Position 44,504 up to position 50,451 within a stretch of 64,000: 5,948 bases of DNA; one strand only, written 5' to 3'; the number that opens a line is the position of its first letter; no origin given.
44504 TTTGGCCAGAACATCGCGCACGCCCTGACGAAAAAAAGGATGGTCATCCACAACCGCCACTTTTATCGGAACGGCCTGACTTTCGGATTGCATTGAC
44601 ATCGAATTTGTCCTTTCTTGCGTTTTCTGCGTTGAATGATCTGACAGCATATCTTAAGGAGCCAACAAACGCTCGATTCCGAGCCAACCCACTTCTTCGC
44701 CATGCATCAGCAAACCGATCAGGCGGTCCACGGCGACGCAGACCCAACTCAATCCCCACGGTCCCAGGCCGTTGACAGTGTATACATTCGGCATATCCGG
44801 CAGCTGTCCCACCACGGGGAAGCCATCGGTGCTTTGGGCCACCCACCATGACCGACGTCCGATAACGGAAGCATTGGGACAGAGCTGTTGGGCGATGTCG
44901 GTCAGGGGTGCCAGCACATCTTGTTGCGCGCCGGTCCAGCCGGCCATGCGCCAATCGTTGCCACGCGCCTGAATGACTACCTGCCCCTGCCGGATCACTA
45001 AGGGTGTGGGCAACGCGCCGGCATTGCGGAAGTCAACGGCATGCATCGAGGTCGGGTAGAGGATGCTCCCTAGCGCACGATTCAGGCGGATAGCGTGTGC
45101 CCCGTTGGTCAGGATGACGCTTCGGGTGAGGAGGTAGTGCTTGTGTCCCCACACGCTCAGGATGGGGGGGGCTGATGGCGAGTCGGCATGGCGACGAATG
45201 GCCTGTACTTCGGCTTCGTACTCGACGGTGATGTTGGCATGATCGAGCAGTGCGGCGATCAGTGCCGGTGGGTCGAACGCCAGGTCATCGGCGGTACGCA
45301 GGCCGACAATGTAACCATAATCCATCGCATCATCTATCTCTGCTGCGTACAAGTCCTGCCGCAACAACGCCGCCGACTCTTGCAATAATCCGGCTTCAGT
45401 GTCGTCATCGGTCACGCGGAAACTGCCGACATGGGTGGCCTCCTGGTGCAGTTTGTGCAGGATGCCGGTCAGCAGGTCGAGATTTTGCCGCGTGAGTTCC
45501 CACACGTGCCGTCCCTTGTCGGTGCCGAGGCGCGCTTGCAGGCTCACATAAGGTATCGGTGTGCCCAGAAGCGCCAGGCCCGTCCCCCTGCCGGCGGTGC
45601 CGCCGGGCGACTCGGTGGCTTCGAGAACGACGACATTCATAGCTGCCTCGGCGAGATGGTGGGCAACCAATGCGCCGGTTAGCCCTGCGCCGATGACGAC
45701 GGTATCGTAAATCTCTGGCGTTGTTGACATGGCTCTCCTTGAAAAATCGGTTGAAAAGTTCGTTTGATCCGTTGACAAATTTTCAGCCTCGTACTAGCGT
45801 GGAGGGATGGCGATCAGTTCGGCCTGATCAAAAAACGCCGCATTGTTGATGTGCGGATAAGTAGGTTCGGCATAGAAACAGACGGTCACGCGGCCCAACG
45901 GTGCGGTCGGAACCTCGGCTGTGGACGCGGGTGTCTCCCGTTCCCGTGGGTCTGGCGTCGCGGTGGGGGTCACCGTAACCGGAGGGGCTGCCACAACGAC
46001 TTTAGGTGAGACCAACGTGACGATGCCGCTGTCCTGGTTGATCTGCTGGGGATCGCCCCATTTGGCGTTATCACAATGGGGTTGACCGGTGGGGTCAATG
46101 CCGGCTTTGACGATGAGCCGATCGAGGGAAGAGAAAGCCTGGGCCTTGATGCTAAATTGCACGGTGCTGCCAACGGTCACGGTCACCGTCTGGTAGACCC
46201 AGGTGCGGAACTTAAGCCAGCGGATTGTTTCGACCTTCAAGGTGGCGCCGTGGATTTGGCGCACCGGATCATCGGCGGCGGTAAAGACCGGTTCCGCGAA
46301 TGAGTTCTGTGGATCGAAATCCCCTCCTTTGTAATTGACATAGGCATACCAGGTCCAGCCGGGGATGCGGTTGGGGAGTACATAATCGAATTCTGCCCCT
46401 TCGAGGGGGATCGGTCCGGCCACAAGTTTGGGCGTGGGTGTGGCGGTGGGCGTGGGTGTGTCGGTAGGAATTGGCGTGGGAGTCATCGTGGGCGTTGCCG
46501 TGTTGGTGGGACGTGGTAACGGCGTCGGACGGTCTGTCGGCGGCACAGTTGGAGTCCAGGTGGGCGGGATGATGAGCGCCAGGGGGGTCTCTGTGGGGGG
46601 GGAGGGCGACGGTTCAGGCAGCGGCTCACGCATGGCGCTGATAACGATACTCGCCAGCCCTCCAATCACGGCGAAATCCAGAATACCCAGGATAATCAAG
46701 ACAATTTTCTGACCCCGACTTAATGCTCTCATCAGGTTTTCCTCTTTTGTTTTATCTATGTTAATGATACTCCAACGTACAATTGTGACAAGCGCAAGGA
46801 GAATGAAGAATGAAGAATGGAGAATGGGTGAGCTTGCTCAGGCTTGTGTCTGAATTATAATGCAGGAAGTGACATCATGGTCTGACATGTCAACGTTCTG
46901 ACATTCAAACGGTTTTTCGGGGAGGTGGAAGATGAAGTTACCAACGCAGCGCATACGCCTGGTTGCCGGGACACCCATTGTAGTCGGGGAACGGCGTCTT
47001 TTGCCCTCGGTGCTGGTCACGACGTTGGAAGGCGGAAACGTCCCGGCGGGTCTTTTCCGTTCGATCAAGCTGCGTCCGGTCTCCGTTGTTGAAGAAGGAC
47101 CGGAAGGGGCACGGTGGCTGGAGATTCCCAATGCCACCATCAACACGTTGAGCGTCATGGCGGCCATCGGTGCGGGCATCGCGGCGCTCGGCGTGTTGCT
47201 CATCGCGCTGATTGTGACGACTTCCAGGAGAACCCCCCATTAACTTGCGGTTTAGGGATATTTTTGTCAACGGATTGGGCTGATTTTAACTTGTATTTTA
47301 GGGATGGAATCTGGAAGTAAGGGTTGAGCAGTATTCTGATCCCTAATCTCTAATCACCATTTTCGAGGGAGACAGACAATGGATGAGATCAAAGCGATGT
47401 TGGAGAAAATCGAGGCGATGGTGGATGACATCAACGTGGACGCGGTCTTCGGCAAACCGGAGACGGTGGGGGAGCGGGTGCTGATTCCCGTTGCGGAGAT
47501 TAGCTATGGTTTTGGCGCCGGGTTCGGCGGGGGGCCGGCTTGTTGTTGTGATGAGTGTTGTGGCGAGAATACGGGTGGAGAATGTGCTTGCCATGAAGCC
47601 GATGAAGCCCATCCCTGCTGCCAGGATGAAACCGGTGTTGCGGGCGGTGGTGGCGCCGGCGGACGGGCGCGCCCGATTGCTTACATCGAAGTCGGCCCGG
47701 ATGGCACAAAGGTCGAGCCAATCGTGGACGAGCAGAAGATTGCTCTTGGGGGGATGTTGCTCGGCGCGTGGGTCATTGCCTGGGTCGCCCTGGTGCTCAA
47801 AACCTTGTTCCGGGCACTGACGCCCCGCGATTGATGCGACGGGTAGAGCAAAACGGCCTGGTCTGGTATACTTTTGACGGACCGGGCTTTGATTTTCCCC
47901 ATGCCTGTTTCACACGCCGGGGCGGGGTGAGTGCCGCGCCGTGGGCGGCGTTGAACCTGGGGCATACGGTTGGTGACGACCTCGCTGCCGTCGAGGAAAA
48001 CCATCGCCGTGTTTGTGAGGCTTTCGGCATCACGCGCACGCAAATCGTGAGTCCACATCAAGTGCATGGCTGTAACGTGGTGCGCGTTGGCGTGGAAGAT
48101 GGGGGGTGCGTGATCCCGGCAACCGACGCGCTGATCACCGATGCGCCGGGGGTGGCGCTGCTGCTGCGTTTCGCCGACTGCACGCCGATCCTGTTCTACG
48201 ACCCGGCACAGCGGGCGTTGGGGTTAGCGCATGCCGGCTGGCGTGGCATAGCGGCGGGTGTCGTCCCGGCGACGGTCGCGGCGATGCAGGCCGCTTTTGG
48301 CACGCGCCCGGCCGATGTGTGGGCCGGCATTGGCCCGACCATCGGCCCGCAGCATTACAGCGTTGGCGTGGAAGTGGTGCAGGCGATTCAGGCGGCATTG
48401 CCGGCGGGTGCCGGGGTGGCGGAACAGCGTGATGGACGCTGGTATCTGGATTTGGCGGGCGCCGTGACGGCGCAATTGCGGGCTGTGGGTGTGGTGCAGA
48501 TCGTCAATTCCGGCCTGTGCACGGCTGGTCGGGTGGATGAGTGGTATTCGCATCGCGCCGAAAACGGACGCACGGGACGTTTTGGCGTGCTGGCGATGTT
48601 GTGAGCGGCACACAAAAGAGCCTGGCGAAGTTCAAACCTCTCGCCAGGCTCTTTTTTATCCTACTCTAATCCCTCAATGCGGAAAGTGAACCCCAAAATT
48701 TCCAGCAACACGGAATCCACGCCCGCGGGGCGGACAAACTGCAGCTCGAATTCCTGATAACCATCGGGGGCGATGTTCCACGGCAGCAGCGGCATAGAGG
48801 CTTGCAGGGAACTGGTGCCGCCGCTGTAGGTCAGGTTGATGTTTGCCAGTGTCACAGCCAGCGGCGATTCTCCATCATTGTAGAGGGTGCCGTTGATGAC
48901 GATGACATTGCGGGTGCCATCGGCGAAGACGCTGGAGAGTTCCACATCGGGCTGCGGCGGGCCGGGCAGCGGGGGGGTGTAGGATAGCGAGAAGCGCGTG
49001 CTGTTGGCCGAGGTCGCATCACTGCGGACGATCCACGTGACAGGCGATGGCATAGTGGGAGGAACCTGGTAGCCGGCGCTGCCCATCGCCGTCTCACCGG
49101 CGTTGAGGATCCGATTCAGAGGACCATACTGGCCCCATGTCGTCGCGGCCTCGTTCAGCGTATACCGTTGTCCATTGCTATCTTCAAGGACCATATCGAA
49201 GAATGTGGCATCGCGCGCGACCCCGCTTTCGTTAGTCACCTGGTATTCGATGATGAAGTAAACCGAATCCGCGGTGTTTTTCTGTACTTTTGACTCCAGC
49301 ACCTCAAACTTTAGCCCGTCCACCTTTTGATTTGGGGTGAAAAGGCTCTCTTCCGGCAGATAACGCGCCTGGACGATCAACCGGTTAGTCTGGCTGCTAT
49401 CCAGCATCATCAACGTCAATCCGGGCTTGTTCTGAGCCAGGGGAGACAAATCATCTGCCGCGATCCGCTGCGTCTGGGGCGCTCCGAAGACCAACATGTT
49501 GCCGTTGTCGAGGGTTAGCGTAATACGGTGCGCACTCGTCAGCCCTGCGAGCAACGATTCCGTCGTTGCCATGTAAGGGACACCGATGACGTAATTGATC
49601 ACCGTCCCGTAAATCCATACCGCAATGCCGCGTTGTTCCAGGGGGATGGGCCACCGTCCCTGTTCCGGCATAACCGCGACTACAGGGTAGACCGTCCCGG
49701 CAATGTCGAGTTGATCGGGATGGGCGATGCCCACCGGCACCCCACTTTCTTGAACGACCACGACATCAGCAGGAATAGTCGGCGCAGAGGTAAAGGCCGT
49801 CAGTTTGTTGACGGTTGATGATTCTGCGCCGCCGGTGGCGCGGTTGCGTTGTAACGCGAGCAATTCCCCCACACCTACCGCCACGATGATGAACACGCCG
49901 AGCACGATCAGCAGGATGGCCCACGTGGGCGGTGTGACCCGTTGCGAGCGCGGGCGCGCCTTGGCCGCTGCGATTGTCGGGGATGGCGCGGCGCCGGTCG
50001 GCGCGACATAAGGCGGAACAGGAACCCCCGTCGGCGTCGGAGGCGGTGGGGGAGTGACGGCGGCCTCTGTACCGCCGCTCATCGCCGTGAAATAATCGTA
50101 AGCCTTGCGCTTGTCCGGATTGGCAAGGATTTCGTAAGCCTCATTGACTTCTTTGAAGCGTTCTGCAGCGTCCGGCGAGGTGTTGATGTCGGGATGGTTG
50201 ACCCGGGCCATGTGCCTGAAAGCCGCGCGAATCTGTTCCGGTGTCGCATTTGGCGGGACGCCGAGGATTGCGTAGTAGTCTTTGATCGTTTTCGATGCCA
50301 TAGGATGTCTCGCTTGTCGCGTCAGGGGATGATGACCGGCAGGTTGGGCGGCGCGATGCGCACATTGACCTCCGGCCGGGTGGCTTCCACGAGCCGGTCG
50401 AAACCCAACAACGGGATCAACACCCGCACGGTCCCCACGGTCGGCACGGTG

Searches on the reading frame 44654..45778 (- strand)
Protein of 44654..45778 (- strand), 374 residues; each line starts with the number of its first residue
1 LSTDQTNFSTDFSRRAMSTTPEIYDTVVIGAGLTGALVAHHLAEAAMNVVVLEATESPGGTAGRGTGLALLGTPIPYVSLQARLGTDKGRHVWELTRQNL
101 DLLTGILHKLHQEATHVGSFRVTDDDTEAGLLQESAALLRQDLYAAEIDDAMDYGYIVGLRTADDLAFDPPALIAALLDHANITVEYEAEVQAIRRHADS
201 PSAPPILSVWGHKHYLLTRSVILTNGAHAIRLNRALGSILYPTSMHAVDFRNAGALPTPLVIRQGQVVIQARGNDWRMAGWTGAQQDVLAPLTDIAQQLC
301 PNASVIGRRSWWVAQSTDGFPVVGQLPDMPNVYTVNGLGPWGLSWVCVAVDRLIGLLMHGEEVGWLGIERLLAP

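Call 20: search_protein_families(library=pfam, proteins=[window:44654-45778:-], max_evalue=0.00001)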
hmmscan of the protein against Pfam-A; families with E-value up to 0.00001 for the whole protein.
window:44654-45778:- (374 aa): 2 families
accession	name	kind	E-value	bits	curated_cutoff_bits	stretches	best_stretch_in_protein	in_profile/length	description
PF01266.30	DAO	-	5e-28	99.1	27.9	1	25-348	1-345/353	FAD dependent oxidoreductase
PF13450.12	NAD_binding_8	-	5.1e-07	30.3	21.9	1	28-63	1-36/68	NAD(P)-binding Rossmann-like domain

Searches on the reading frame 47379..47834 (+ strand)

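Call 20: search_protein_families(library=pfam, proteins=[window:47379-47834:+], max_evalue=0.00001)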
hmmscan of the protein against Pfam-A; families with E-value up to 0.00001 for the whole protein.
window:47379-47834:+ (151 aa): 1 family
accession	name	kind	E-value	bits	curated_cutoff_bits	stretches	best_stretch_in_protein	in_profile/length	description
PF09579.15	Spore_YtfJ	-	2.5e-09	37.7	25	1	30-119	3-67/81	Sporulation protein YtfJ (Spore_YtfJ)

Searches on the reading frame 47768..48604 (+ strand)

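Call 20: search_protein_families(library=pfam, proteins=[window:47768-48604:+], max_evalue=0.00001)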
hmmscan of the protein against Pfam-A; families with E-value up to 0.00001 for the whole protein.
window:47768-48604:+ (278 aa): 1 family
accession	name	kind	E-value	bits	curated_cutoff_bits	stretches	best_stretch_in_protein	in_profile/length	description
PF02578.20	Cu-oxidase_4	-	3.8e-75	252.8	22.9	1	48-275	1-236/238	Multi-copper polyphenol oxidoreductase laccase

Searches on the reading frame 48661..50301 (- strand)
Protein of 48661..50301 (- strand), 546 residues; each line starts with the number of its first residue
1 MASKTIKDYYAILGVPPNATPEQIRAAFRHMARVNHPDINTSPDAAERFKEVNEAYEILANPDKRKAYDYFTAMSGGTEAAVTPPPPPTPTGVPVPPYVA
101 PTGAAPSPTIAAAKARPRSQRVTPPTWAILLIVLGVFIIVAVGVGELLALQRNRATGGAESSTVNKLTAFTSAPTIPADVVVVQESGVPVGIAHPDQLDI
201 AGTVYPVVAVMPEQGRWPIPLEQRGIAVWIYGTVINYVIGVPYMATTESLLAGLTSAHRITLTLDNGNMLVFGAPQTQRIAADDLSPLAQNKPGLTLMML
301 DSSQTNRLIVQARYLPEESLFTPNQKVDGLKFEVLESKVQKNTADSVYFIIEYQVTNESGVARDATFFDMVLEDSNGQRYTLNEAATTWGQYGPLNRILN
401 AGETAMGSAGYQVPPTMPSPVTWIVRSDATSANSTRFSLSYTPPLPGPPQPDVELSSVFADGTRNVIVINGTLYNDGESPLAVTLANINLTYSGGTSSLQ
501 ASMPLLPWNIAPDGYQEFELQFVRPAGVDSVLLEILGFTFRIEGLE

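Call 45: search_protein_families(library=pfam, proteins=[window:48661-50301:-], max_evalue=0.0001)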
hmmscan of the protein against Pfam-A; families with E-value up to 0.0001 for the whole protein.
window:48661-50301:- (546 aa): 1 family
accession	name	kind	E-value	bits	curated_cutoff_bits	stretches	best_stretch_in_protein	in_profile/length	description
PF00226.36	DnaJ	-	4.9e-23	81.4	27.8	1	8-69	1-63/63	DnaJ domain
